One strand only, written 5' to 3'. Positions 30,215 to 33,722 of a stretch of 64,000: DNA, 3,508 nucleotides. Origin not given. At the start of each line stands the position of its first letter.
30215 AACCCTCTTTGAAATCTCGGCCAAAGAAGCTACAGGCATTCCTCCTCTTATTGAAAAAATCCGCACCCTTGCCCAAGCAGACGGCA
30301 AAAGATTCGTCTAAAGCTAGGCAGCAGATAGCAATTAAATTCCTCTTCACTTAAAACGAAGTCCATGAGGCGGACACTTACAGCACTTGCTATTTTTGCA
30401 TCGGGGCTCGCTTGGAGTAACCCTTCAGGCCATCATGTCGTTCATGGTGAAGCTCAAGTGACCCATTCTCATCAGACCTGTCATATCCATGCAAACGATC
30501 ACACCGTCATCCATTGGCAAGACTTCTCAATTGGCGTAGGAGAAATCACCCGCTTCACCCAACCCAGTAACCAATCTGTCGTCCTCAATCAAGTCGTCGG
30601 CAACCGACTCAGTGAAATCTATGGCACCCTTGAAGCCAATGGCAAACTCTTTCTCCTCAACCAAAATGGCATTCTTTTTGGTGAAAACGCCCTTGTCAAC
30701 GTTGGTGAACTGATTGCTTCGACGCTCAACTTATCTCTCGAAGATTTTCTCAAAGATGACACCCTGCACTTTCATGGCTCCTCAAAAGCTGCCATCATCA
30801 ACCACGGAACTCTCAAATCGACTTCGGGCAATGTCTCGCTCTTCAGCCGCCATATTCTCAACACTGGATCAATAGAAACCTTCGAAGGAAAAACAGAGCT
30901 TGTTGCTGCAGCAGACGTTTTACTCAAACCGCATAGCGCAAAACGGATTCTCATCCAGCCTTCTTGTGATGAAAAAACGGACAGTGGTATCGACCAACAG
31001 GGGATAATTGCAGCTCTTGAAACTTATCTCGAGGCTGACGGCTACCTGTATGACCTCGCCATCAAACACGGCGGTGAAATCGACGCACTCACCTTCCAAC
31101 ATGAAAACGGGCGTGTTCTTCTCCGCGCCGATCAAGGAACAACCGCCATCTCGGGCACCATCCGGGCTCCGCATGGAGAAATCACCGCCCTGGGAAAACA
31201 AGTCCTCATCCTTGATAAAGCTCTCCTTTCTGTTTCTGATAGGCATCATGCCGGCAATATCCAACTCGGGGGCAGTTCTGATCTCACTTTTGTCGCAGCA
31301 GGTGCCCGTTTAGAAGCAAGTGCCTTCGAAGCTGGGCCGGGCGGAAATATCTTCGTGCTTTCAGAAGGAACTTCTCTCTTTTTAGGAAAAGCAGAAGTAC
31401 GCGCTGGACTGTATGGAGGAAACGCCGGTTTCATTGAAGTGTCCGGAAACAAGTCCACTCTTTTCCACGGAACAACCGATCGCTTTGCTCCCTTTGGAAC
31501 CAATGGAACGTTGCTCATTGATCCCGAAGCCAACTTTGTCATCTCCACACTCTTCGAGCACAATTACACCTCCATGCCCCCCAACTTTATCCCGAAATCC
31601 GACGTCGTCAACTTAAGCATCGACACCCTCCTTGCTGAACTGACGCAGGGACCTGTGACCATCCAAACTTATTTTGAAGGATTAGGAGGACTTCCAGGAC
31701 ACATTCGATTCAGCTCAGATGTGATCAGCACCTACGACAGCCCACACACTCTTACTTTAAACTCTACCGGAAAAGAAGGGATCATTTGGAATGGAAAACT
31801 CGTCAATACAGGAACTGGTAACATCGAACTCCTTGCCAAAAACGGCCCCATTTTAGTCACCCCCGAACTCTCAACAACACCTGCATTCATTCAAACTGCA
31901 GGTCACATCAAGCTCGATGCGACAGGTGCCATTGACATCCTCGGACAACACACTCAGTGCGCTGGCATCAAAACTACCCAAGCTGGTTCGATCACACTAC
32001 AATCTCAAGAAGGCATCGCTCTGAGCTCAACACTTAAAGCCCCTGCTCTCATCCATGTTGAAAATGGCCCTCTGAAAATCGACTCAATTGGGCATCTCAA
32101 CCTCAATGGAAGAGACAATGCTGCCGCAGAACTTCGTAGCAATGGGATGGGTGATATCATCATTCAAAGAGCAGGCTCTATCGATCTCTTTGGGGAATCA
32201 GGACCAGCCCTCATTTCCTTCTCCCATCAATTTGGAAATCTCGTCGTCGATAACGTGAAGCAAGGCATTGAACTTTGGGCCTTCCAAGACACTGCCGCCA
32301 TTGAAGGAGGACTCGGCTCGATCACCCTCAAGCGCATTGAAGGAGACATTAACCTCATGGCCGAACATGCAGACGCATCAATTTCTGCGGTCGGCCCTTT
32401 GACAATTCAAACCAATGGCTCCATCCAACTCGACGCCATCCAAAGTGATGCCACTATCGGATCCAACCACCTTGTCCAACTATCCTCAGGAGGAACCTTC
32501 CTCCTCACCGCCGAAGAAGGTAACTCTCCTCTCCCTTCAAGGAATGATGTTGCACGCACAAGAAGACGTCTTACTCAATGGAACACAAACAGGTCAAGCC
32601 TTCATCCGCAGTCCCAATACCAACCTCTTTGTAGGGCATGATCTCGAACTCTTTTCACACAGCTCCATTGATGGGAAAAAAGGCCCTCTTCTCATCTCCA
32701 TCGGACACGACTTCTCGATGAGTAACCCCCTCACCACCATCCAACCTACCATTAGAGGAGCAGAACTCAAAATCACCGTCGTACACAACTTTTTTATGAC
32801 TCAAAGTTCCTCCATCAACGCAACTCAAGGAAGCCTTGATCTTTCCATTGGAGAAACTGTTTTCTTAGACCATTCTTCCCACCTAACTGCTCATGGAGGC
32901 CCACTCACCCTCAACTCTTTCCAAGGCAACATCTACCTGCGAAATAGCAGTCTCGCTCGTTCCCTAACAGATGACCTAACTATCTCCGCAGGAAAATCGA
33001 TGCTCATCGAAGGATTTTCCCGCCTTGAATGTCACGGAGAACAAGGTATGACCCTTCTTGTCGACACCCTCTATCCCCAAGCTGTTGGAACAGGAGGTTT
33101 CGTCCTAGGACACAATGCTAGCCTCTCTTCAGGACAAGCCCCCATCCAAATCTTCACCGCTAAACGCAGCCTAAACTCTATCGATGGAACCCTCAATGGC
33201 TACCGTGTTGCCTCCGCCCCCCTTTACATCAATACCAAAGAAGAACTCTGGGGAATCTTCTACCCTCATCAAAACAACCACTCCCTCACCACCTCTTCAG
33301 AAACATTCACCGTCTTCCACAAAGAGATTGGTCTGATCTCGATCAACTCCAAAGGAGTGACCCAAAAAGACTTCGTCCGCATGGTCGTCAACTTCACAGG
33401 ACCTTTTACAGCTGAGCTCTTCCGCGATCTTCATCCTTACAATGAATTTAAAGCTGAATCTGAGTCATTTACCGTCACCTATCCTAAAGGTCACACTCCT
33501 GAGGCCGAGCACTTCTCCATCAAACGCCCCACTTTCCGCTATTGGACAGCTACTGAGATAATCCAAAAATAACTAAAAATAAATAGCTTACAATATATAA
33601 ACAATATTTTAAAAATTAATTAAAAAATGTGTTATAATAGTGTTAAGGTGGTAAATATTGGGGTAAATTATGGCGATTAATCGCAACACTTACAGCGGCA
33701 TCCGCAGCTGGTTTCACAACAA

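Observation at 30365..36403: Two-partner secretion locus in a chlamydial genome, ordered tpsA - orphan ORF - tpsB like Burkholderia-type CDI (cdiA-cdiI-cdiB) loci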

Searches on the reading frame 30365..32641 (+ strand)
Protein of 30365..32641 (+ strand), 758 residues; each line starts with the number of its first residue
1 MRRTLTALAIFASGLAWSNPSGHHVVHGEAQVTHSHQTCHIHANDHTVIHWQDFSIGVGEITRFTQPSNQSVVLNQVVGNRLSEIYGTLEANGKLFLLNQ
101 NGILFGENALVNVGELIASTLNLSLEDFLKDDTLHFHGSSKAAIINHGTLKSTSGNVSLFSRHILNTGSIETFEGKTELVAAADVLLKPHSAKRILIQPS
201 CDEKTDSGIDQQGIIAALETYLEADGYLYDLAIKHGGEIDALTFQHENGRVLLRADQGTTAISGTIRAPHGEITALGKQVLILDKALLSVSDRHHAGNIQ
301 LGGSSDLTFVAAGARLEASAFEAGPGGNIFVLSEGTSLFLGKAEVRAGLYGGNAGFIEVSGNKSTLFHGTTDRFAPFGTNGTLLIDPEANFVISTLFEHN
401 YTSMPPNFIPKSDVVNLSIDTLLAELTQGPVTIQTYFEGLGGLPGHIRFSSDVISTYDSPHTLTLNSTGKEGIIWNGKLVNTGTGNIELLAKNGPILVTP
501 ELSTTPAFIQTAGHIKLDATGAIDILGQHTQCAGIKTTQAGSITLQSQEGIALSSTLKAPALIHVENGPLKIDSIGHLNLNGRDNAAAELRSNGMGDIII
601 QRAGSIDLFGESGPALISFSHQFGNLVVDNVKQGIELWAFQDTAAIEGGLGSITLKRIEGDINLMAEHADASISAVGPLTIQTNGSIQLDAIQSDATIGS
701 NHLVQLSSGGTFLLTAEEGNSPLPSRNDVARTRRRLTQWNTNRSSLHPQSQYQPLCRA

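Call 3: search_protein_families(library=pfam, proteins=[window:30365-32641:+], max_evalue=0.1)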
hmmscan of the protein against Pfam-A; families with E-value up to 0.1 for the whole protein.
window:30365-32641:+ (758 aa): 1 family
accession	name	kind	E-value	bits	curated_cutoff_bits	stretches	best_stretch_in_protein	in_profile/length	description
PF05860.19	TPS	-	2e-29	103.7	33.5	1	20-266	5-250/252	TPS secretion domain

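Call 4: search_protein_families(library=ncbifam, proteins=[window:30365-32641:+], max_evalue=0.1)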
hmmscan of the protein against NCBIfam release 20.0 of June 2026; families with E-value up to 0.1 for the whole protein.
window:30365-32641:+ (758 aa): 2 families
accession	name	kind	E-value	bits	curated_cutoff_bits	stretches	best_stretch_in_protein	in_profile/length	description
TIGR01901.1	adhes_NPXG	domain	2.3e-21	75.5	29.1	1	49-123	2-78/79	filamentous hemagglutinin N-terminal domain-containing protein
NF012204.1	adhes_FxxPxG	domain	0.00017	21.5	60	1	43-159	9-130/153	leukotoxin LktA family filamentous adhesin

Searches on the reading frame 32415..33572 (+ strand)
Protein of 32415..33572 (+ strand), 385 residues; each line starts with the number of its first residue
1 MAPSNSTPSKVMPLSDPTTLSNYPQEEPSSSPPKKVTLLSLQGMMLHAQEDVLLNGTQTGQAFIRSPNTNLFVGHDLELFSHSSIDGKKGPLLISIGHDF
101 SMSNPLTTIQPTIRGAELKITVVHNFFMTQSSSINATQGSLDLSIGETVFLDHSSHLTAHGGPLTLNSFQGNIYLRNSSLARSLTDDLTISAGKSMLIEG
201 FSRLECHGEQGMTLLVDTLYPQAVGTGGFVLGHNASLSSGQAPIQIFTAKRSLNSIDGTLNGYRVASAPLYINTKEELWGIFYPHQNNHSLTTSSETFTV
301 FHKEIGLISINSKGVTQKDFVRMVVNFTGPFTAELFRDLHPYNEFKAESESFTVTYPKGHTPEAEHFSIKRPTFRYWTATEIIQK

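Call 3: search_protein_families(library=pfam, proteins=[window:32415-33572:+], max_evalue=0.1)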
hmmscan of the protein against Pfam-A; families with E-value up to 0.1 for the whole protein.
window:32415-33572:+ (385 aa): 0 families

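Call 4: search_protein_families(library=ncbifam, proteins=[window:32415-33572:+], max_evalue=0.1)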
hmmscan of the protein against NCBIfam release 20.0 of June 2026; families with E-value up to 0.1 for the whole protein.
window:32415-33572:+ (385 aa): 0 families

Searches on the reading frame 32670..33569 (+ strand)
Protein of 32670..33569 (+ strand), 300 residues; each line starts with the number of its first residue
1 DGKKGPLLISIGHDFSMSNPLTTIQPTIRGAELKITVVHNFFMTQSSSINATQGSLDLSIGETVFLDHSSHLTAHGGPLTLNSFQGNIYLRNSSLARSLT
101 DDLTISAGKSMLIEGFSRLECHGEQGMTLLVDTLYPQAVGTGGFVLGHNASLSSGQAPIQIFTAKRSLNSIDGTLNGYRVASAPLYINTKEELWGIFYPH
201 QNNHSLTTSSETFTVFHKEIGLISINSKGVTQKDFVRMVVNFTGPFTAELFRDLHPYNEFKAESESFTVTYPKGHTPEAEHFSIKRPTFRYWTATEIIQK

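Call 35: find_related_loci(query=A3, collection=genome_contigs, flank=10000)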
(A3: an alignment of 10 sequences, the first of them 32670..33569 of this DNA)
Query A3 (300 aa) in genome_contigs; peptide patterns used: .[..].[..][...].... (x = any residue, [..] = any of these).
12 stretches matched a pattern; 9 encode a relative of the query (tblastn E <= 1e-3); 9 distinct loci.
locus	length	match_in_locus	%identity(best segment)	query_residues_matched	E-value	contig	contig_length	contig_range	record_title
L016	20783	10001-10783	41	1-275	2e-62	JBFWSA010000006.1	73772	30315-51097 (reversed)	MAG: Simkaniaceae bacterium isolate CA_2019_TPBF_219 NODE_2785_length_73772_cov_4.945495_TPBF, whole genome shotgun sequ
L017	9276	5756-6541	41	1-269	1e-57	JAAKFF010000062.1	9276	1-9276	MAG: Chlamydiae bacterium isolate K1060_chlam_2 K1060chlam2_62, whole genome shotgun sequence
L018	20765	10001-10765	39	1-268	5e-51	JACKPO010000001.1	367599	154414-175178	MAG: Chlamydiales bacterium isolate HK-STAS-VERR_A-3 HK-STAS-VERR_A-3_1, whole genome shotgun sequence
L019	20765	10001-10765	38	1-268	2e-45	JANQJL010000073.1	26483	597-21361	MAG: Simkaniaceae bacterium isolate PL25a_bin.114 k99_2613288, whole genome shotgun sequence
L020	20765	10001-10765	38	1-268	5e-45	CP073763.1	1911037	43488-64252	MAG: Simkaniaceae bacterium isolate M30B1 chromosome, complete genome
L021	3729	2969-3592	29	68-289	2e-21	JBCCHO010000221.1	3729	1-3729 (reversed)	MAG: Chlamydiota bacterium isolate P01_B01_bin.69 k141_2587138_length_3729_cov_24.0000, whole genome shotgun sequence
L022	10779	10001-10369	32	129-267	2e-17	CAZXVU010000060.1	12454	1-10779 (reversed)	MAG TPA_asm: uncultured bacterium isolate SRP200132_co1_523 genome assembly, contig: NODE_8960_length_12454_cov_9.471974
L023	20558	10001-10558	32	51-269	1e-15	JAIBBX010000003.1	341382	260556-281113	MAG: Parachlamydiales bacterium isolate SSF52 NODE_201_length_341382_cov_25.586591, whole genome shotgun sequence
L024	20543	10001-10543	27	102-290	5e-12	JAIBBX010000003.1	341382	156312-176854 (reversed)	MAG: Parachlamydiales bacterium isolate SSF52 NODE_201_length_341382_cov_25.586591, whole genome shotgun sequence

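Call 45: search_solved_structures(query=A3, max_evalue=1)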
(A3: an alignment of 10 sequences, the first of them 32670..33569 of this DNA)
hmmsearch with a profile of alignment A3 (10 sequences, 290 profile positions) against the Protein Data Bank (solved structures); distinct sequences matched with E-value up to 1: 1.
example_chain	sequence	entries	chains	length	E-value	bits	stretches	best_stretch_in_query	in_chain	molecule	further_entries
3izo_F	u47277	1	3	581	0.064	15.7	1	40-166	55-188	Fiber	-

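Call 54: predict_structure(alignment_id=A3)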
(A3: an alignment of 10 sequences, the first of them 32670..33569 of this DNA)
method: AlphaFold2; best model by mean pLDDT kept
length: 300 residues; sequences in the alignment: 10
mean_pLDDT: 68.9   pTM: 0.64
mean pLDDT of the five models: 68.9, 65.6, 64.4, 63.5, 62.3
residues with pLDDT >= 90: 111; 70-90: 51; 50-70: 31; < 50: 107
segments of 3 or more residues with pLDDT < 50: 183-211, 221-267, 271-278, 280-300
pLDDT, mean of each block of 10 residues (from residue 1): 77 91 83 96 95 95 96 95 96 95 93 95 89 71 86 85 73 76 35 26 33 58 39 41 36 33 47 47 40 42
secondary structure, 60 per line:
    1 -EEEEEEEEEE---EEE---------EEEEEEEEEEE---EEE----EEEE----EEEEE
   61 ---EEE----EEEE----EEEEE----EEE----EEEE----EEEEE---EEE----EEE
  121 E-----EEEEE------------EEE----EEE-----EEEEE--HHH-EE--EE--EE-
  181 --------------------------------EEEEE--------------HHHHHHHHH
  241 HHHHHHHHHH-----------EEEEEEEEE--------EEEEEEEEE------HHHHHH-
elements in order: E2-11 E15-17 E27-37 E41-43 E48-51 E56-60 E64-66 E71-74 E79-83 E88-90 E95-98 E103-107 E111-113 E118-121 E127-131 E144-146 E151-153 E159-163 E213-217 H232-250 E262-270 E279-287 H294-299

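Call 60: fold_search(model_id=the predicted structure, library=pdb)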
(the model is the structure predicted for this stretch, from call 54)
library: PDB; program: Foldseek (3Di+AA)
matches with E <= 10: 40; with E <= 0.001: 0
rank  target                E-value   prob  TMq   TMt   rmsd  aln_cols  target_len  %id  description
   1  9rkv_O                4.8e-02  0.12  0.14  0.09  17.4       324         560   10  Agrobacterium phage 7-7-1 tail fibers (released 2025-12-10)
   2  6n2b_A                5.8e-01  0.09  0.17  0.15  25.6       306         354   11  The Crystal Structure of Caldicellulosiruptor kristjanssonii Tapirin C-terminal domain (released 2018-12-19)
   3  5awf_A                1.2e+00  0.06  0.17  0.15  17.0       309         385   11  Crystal structure of SufB-SufC-SufD complex from Escherichia coli (released 2015-11-11)
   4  5awg_F                1.2e+00  0.05  0.16  0.14  18.5       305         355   10  Crystal structure of Hg-bound SufB-SufC-SufD complex from Escherichia coli (released 2015-11-11)
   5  4z05_A                1.4e+00  0.06  0.19  0.24  10.8       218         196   11  C. bescii Family 3 pectate lyase mutant E84A (released 2015-12-23)
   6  6zym_C                1.5e+00  0.13  0.10  0.13  25.6       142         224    7  Human C Complex Spliceosome - High-resolution CORE (released 2020-10-14)
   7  4yzq_A                1.6e+00  0.06  0.19  0.24  11.3       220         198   12  C. bescii Family 3 pectate lyase double mutant K108A/Q111N in complex with trigalacturonic acid (released 2015-12-23)
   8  3t9g_A                2.0e+00  0.04  0.17  0.23  12.0       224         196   13  The crystal structure of family 3 pectate lyase from Caldicellulosiruptor bescii (released 2012-05-09)
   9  8x0z                  2.0e+00  0.02  0.12  0.15  18.1       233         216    9  Crystal structure of A101C/A120C mutant of FfIBP (released 2024-11-13)
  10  3t9g_B                2.8e+00  0.02  0.15  0.20  12.4       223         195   11  The crystal structure of family 3 pectate lyase from Caldicellulosiruptor bescii (released 2012-05-09)
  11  3p4g_B                3.6e+00  0.01  0.13  0.13  14.2       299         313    9  X-ray crystal structure of a hyperactive, Ca2+-dependent, beta-helical antifreeze protein from an Antarctic bacterium (released 2011-04-27)
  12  5uyt_B                4.1e+00  0.01  0.13  0.10  17.6       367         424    7  Crystal structure of ice binding protein from an Antarctic bacterium Flavobacteriaceae (released 2017-10-25)
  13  9l5s_R                4.4e+00  0.07  0.09  0.08  23.7       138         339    9  Cryo-EM structure of the thermophile spliceosome (state B*Q1) (released 2025-03-12)
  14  6tv0_A                4.6e+00  0.06  0.10  0.13  12.8        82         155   10  Serratia spp. cyanase hydratase (released 2021-01-27)
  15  5c1c                  4.6e+00  0.04  0.20  0.20  14.5       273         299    9  Crystal Structure of the Pectin Methylesterase from Aspergillus niger in Deglycosylated Form (released 2015-07-01)
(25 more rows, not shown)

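Call 61: find_related_loci(query=A3, collection=metagenome_contigs, flank=6000)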
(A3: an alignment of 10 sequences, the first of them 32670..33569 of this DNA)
Query A3 (300 aa) in metagenome_contigs; peptide patterns used: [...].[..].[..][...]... (x = any residue, [..] = any of these).
135 stretches matched a pattern; 7 encode a relative of the query (tblastn E <= 1e-3); 7 distinct loci.
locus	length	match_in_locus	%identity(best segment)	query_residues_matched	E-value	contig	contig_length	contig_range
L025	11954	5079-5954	61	1-297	2e-120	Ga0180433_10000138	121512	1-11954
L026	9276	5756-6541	41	1-269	6e-58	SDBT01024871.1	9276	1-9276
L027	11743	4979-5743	39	1-268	3e-52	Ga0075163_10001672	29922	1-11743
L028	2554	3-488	49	104-275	3e-49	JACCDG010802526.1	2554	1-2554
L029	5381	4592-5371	31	1-277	1e-43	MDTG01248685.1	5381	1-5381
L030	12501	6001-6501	26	102-271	1e-12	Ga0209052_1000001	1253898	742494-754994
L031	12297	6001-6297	32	159-272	2e-11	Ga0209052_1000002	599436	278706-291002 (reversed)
